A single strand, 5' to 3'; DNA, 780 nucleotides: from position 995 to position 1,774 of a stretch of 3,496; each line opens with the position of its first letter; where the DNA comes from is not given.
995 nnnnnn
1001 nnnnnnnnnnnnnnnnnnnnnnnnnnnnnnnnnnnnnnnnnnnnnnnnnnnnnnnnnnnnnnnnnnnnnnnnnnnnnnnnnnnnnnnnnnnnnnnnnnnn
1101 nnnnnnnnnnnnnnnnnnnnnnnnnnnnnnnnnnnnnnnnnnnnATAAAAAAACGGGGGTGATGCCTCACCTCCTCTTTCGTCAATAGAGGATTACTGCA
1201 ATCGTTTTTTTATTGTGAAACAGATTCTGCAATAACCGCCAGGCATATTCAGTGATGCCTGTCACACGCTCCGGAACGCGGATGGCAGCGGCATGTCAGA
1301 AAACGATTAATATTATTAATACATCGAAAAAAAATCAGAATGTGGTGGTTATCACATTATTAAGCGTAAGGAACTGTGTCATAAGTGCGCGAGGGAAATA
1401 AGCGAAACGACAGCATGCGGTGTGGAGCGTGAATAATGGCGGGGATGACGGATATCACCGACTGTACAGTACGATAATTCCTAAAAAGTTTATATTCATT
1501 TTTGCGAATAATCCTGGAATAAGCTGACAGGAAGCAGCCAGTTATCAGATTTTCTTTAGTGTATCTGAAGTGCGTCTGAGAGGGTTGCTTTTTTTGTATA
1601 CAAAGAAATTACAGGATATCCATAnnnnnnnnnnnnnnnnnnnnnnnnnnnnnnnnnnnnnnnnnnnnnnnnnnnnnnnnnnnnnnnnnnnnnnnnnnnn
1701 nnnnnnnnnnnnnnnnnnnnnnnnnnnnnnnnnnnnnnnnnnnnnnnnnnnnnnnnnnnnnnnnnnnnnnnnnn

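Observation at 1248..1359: Two CRP-like inverted repeats upstream of the adhesin gene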

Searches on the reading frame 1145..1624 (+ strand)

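Call 82: search_protein_families(proteins=[L001:8096-8563:+], library=phrogs, max_evalue=0.01)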
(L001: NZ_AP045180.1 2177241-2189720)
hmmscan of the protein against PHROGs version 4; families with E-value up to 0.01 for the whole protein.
L001:8096-8563:+ (156 aa): 2 families
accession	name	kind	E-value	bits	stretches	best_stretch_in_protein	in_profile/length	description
phrog_6585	-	unknown function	2.1e-99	330.9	1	1-156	1-156/156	-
phrog_2014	-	unknown function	6.1e-19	69.2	1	21-78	7-64/80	-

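Call 84: profile_search(protein=L001:8096-8563:+)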
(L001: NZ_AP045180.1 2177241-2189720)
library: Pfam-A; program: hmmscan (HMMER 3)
A. the first sequence (156 residues): domains with independent E <= 10: 0; with E <= 0.001: 0
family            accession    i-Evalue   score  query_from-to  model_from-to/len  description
(no Pfam family matches the first sequence, even at E <= 10)
